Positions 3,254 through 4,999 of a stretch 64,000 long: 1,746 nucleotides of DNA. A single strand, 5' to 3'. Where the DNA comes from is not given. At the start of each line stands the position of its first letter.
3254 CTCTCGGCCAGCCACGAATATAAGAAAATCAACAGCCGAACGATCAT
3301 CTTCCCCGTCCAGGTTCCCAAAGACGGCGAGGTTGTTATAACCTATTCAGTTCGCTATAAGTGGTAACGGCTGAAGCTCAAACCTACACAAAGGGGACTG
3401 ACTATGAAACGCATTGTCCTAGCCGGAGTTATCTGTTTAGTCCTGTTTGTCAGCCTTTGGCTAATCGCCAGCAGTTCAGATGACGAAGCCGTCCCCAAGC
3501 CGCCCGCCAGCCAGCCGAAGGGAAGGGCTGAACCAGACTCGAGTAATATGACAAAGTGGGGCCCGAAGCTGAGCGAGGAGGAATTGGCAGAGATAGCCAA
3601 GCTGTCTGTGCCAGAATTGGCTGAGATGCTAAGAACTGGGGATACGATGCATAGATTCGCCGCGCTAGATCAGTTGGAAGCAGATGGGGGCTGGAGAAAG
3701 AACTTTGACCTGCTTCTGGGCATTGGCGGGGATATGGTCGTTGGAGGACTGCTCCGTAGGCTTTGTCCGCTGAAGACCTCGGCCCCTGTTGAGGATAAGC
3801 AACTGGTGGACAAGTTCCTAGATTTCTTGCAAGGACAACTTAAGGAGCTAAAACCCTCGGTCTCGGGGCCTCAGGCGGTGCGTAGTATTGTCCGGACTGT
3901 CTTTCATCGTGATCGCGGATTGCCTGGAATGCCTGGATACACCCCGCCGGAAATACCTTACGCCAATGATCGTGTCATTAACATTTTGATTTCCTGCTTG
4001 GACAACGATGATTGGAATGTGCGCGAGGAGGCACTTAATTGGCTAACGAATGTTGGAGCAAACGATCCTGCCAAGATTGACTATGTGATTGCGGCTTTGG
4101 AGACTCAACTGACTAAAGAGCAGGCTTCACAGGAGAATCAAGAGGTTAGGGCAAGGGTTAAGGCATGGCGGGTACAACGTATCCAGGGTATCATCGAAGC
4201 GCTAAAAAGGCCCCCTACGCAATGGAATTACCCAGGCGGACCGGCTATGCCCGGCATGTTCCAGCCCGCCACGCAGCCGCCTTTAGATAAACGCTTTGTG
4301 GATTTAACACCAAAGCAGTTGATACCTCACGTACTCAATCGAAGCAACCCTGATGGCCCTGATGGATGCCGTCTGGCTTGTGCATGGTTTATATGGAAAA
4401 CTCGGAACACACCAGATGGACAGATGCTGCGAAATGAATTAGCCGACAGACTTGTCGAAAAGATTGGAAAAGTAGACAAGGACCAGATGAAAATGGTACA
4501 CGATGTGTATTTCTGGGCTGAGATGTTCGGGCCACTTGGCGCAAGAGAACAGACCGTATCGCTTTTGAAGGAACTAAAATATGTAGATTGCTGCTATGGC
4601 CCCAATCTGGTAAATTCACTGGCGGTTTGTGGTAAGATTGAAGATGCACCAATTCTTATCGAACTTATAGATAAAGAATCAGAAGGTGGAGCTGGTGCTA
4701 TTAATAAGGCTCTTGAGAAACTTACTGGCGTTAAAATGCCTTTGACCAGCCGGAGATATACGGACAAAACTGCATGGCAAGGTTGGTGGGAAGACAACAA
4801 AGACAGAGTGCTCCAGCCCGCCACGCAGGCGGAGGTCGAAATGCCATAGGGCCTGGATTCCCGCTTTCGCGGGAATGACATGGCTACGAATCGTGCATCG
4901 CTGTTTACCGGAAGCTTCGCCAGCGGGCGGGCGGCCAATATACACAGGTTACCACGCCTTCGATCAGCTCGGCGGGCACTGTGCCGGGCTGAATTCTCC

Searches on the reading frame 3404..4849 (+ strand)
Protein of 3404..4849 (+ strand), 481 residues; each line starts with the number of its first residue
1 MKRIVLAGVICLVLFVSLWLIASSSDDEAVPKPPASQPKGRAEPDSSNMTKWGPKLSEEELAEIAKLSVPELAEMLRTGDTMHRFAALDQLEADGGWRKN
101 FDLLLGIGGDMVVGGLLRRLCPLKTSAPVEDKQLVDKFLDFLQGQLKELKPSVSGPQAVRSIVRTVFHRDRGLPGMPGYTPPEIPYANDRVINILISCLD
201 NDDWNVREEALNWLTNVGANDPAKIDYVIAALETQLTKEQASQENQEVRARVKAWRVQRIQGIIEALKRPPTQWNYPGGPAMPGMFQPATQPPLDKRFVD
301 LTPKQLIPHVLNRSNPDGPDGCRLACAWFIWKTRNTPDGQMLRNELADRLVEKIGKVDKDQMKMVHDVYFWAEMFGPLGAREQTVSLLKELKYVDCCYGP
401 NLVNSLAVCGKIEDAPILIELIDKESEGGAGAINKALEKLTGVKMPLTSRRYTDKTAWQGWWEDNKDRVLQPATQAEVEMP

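Call 86: search_protein_families(library=pfam, proteins=[window:3404-4849:+], max_evalue=0.001)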
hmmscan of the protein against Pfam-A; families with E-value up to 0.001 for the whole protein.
window:3404-4849:+ (481 aa): 1 family
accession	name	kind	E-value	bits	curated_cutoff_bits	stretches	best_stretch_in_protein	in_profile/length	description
PF13646.12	HEAT_2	-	1.1e-05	26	27.7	0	188-234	29-73/88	HEAT repeats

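Call 87: search_protein_families(library=padloc, proteins=[window:3404-4849:+], max_evalue=0.001)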
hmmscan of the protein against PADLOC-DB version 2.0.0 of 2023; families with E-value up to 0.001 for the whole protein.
window:3404-4849:+ (481 aa): 0 families
